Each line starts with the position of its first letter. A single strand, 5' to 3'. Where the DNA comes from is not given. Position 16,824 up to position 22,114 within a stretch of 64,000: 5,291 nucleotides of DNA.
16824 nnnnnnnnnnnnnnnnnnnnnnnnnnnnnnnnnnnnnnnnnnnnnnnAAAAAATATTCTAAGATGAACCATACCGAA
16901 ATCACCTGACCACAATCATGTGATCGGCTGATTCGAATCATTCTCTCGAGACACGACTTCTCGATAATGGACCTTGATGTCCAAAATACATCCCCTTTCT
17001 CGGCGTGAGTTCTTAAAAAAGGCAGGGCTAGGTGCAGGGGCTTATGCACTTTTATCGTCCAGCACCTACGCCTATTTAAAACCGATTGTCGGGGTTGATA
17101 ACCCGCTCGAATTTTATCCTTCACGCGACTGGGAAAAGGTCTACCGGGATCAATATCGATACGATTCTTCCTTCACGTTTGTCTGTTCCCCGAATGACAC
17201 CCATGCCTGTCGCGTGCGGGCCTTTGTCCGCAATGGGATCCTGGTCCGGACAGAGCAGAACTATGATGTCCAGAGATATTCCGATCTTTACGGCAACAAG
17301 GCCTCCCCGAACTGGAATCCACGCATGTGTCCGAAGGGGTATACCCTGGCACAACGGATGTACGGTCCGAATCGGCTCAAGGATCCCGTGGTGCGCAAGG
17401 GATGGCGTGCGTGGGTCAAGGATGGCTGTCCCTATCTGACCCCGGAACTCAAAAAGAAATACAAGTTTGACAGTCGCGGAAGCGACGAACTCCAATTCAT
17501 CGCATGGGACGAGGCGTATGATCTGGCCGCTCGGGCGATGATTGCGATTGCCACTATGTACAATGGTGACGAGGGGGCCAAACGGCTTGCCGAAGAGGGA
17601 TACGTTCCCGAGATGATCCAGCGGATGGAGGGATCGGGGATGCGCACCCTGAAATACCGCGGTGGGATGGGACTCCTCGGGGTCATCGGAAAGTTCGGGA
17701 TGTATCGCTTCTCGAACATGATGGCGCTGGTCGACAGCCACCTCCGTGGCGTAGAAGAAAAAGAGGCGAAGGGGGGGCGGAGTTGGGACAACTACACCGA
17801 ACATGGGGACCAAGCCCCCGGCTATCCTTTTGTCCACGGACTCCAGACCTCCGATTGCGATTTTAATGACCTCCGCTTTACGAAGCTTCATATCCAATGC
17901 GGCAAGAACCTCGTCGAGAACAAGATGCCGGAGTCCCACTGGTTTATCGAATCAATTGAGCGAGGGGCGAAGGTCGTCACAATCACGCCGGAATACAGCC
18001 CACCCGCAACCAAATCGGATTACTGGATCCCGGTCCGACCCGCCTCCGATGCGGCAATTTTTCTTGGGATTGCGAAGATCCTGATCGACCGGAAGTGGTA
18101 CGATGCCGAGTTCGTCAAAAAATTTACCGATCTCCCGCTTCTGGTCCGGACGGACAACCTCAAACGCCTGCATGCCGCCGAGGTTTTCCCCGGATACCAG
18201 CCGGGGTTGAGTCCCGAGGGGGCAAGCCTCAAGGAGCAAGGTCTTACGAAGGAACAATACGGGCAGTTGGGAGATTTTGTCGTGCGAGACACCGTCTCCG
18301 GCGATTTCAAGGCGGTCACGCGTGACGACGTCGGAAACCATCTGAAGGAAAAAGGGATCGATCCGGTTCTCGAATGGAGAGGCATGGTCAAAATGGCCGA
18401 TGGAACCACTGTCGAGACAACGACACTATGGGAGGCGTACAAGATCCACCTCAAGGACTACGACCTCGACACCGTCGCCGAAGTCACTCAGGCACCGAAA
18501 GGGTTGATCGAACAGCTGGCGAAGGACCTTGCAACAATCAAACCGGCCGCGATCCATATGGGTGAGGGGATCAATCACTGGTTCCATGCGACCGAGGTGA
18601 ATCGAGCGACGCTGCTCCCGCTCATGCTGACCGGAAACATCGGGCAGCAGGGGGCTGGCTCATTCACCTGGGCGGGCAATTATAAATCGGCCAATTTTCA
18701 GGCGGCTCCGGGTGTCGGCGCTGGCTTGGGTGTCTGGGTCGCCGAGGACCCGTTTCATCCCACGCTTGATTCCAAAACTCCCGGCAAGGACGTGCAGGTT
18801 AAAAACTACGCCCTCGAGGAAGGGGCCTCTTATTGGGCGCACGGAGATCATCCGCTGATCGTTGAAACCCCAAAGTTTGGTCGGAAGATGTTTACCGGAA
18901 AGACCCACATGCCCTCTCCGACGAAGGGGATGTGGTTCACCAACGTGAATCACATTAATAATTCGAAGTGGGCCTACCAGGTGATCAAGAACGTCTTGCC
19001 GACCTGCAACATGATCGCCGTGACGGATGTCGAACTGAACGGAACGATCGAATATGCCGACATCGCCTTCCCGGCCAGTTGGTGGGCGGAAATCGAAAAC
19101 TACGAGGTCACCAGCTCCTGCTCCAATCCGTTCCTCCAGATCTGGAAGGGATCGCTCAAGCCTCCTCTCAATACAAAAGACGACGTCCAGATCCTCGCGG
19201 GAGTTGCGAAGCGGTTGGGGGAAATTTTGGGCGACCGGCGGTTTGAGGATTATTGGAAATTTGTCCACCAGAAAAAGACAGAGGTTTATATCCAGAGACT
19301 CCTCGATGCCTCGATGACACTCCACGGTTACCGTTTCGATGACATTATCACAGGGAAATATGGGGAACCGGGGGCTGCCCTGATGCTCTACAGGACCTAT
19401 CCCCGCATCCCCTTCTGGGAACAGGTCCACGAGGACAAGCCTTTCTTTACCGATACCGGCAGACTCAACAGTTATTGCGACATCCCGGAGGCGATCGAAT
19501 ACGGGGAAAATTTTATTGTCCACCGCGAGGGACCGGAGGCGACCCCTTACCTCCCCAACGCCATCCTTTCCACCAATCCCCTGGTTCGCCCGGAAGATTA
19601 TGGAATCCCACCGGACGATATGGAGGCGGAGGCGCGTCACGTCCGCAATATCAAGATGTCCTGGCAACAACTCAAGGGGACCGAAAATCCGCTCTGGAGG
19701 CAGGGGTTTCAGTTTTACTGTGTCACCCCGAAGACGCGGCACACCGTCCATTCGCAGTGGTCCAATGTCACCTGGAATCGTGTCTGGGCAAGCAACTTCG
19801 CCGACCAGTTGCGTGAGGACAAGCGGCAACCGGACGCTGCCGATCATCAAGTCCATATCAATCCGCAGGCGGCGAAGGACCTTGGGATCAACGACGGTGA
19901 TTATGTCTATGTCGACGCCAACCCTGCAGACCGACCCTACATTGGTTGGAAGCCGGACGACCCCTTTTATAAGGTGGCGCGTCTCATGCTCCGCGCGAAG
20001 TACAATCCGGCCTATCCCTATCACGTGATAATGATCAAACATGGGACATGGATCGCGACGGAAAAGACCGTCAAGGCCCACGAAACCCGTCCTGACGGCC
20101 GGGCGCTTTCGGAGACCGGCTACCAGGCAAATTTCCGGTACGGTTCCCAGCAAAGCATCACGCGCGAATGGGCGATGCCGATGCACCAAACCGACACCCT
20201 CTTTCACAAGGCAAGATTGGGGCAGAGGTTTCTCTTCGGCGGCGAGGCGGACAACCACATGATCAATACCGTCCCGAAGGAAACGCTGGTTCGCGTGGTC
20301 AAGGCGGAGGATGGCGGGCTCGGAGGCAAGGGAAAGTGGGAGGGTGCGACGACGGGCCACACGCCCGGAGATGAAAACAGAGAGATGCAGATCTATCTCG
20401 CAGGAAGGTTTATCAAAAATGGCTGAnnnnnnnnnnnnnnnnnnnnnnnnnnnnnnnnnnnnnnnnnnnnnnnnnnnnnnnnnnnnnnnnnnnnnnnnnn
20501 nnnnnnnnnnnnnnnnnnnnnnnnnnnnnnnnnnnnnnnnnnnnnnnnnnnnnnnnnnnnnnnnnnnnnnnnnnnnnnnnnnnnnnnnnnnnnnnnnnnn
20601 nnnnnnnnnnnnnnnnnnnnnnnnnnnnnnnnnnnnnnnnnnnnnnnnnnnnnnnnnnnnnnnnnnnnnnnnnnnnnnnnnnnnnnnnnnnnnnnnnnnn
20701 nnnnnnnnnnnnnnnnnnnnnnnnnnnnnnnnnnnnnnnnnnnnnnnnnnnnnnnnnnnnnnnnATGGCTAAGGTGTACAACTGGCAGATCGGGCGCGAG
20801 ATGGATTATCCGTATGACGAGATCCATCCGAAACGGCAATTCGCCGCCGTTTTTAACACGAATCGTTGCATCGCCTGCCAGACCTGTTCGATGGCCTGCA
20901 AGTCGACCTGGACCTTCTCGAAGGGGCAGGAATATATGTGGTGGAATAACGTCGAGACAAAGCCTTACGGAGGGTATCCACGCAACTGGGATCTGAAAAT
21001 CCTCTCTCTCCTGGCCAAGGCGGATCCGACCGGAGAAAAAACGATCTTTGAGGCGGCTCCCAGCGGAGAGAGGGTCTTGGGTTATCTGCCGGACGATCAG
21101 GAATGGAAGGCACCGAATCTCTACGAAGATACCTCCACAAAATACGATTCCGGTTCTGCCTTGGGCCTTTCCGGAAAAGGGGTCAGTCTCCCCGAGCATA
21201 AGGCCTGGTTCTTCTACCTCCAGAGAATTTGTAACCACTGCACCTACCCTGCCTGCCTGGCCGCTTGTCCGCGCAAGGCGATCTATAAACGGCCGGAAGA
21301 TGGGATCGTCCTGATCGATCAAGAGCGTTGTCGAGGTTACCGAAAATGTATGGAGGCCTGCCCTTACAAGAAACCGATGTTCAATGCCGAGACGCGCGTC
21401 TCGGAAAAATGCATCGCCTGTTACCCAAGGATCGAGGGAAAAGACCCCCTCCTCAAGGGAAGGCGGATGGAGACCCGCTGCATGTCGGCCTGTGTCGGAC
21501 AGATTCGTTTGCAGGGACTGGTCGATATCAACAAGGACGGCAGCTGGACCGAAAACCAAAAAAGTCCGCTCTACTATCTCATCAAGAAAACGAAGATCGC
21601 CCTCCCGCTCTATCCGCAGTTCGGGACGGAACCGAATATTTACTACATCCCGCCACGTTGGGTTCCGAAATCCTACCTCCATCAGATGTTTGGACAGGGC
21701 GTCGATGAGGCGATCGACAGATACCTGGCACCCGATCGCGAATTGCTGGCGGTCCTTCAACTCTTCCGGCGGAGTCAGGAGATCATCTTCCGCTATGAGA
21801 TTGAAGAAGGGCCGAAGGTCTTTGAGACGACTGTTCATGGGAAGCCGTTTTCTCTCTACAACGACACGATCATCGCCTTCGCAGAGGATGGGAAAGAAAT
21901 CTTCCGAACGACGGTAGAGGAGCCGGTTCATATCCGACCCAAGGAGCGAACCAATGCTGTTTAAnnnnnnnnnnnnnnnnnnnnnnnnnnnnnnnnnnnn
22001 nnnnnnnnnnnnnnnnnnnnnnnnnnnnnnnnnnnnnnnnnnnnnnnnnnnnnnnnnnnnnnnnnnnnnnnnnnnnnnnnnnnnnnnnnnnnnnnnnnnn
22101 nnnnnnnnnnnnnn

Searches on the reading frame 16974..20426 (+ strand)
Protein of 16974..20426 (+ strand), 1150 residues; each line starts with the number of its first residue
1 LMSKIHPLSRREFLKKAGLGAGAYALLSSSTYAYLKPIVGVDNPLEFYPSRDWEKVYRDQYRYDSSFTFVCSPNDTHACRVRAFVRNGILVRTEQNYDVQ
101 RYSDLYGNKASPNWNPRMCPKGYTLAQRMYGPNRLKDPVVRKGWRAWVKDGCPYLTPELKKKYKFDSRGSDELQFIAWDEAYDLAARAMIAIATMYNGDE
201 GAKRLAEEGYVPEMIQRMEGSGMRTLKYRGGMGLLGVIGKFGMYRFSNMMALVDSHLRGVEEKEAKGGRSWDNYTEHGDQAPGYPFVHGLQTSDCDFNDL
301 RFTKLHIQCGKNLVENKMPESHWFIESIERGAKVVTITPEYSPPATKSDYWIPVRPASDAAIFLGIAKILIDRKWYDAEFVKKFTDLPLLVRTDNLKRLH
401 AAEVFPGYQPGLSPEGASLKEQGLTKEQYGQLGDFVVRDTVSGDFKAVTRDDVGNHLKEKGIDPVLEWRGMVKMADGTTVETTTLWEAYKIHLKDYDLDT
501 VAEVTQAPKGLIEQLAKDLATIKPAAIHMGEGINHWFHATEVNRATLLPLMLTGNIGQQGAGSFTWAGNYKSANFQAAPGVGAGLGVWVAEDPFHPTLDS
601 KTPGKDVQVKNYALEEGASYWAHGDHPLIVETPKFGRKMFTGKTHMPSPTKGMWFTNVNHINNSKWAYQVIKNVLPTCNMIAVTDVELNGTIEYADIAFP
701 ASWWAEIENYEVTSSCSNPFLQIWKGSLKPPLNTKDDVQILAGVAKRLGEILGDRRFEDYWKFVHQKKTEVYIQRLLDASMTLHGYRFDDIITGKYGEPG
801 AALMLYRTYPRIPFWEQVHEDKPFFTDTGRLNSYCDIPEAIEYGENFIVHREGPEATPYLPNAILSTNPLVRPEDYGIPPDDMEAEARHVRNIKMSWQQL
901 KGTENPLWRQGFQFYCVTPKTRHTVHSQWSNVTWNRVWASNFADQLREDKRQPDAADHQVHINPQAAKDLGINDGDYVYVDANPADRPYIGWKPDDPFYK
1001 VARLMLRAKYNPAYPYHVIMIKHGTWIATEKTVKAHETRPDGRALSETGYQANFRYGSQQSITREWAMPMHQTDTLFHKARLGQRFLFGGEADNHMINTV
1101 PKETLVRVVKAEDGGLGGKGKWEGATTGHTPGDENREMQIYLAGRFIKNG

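Call 9: search_protein_families(library=pfam, proteins=[window:16974-20426:+], max_evalue=0.001)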
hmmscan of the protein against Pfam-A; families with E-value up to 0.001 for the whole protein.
window:16974-20426:+ (1150 aa): 1 family
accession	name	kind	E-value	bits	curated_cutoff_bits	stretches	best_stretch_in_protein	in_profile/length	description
PF00384.28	Molybdopterin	-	2.6e-29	102.8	24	1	291-747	96-353/353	Molybdopterin oxidoreductase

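Call 72: search_protein_families(library=ncbifam, proteins=[window:16974-20426:+], max_evalue=0.001)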
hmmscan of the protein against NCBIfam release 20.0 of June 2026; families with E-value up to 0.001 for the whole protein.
window:16974-20426:+ (1150 aa): 22 families
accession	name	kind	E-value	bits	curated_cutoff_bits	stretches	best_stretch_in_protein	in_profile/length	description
TIGR03479.1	DMSO_red_II_alp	subfamily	3.9e-100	336.3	984.75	2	267-856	189-775/913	molybdopterin-dependent oxidoreductase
NF042978.1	EthbenzDh_ebdA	equivalog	2.9e-50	170.9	2000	3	318-569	261-485/977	ethylbenzene dehydrogenase subunit alpha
TIGR01580.1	narG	equivalog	2.1e-38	131.6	1084.15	3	264-400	207-349/1235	nitrate reductase subunit alpha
TIGR02166.1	dmsA_ynfE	subfamily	1.2e-37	129.4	777.7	4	270-384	180-298/794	DMSO/selenate family reductase complex A subunit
TIGR01591.1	Fdh-alpha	equivalog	2.3e-34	118.6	666.25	2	483-766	238-496/672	formate dehydrogenase subunit alpha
NF012032.0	PRK15488.1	equivalog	1.9e-28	99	694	2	299-385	193-281/759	thiosulfate reductase PhsA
NF011566.1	PRK14990.1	exception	2.1e-22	78.9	1600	2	283-384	212-318/814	dimethylsulfoxide reductase subunit A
NF041885.1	selenate_YnfE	exception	6.9e-22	77.1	1675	1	285-384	202-305/805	selenate/tellurate reductase subunit YnfE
NF041884.1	selenate_YnfF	exception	3.9e-20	71.4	1650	1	286-384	196-298/798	selenate/tellurate reductase subunit YnfF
NF047855.1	AssmNtatRedNasC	equivalog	5.3e-18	64.7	1100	2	297-385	175-263/708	assimilatory nitrate reductase catalytic subunit NasC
TIGR00509.1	bisC_fam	subfamily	1.7e-17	63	1017.55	2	325-386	198-260/772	molybdopterin guanine dinucleotide-containing S/N-oxide reductase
TIGR01553.1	formate-DH-alph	equivalog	2.3e-16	58.8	814.2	1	297-394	216-313/1009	formate dehydrogenase-N subunit alpha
NF041513.1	formate_DH_Act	exception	6.7e-15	54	1400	1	297-568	207-474/1067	formate dehydrogenase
NF010055.0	PRK13532.1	equivalog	5.8e-12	44.7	904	1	348-748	254-571/830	nitrate reductase catalytic subunit NapA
TIGR01706.1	NAPA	equivalog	3.9e-10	38.7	930.55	1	472-747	314-570/830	periplasmic nitrate reductase subunit alpha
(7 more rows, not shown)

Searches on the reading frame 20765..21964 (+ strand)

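Call 9: search_protein_families(library=pfam, proteins=[window:20765-21964:+], max_evalue=0.001)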
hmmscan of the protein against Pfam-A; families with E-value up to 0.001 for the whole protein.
window:20765-21964:+ (399 aa): 7 families
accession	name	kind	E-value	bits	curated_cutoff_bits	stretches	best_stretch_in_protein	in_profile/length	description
PF13247.11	Fer4_11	-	1e-24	87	26.2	1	150-247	4-94/100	4Fe-4S dicluster domain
PF13237.11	Fer4_10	-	2.5e-10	40.6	25.5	1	154-200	7-53/53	4Fe-4S dicluster domain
PF12838.12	Fer4_7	-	2.7e-10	41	27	1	156-202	2-51/52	4Fe-4S dicluster domain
PF12797.12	Fer4_2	-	1.7e-07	31.1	24.5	0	29-46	4-21/22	4Fe-4S binding domain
PF13187.11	Fer4_9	-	2.6e-05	24.6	27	0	156-202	2-50/52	4Fe-4S dicluster domain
PF12837.12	Fer4_6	-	6.4e-05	23.2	25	0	181-201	1-21/24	4Fe-4S binding domain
PF00037.32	Fer4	-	0.00068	19.8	21.1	0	29-45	2-18/24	4Fe-4S binding domain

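Call 72: search_protein_families(library=ncbifam, proteins=[window:20765-21964:+], max_evalue=0.001)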
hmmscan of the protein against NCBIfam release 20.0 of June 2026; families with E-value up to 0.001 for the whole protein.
window:20765-21964:+ (399 aa): 32 families (the best 25 are shown)
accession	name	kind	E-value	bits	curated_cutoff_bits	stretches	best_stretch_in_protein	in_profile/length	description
TIGR03478.1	DMSO_red_II_bet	subfamily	1.6e-80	270.5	480.7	1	23-301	1-258/321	DMSO reductase family type II enzyme, iron-sulfur subunit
NF042979.1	EthbenzDh_ebdB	equivalog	1.8e-65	221.1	740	1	22-298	17-278/354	ethylbenzene dehydrogenase subunit beta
TIGR01660.1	narH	equivalog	1e-57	195.7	524.05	3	147-254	174-273/492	nitrate reductase subunit beta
NF011569.0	PRK14993.1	equivalog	5.8e-28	98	416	1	151-295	95-222/244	tetrathionate reductase subunit TtrB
TIGR02951.1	DMSO_dmsB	equivalog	2.5e-27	95.9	214.1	1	143-228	51-137/161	DMSO/selenate family reductase complex B subunit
NF045797.1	DsrO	equivalog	9.3e-23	80.9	200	1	152-295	99-234/235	sulfate reduction electron transfer complex DsrMKJOP subunit DsrO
TIGR03149.1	cyt_nit_nrfC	equivalog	7.1e-21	74.6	377.6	1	150-296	88-217/225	cytochrome c nitrite reductase Fe-S protein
NF041715.1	arsenate_red_ArrB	equivalog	2.6e-19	69.7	450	1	148-210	49-110/233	arsenate respiratory reductase iron-sulfur subunit ArrB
NF008134.0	PRK10882.1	equivalog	3.5e-19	69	263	1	136-243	93-198/329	hydrogenase 2 operon protein HybA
NF045715.1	sulf_resp_HmcB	equivalog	1.1e-15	57.6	420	1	151-225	102-178/307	sulfate respiration complex iron-sulfur protein HmcB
NF007382.0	PRK09898.1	equivalog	1.8e-14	53.8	213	1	150-219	117-186/208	ferredoxin-like protein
NF038355.1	FDH3_beta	equivalog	3.2e-13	50.1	240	1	155-215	53-112/180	formate dehydrogenase FDH3 subunit beta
NF041782.1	mnquin_red_QrcC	equivalog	6.9e-13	48.8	400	1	142-207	53-119/239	menaquinone reductase iron-sulfur cluster-binding subunit QrcC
TIGR01582.1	FDH-beta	equivalog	8.9e-13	48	334.7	1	148-228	86-166/283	formate dehydrogenase subunit beta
TIGR02700.1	flavo_MJ0208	hypoth_equivalog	3.3e-07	29.8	251.35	1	152-202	146-192/234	dihydromethanopterin reductase (acceptor)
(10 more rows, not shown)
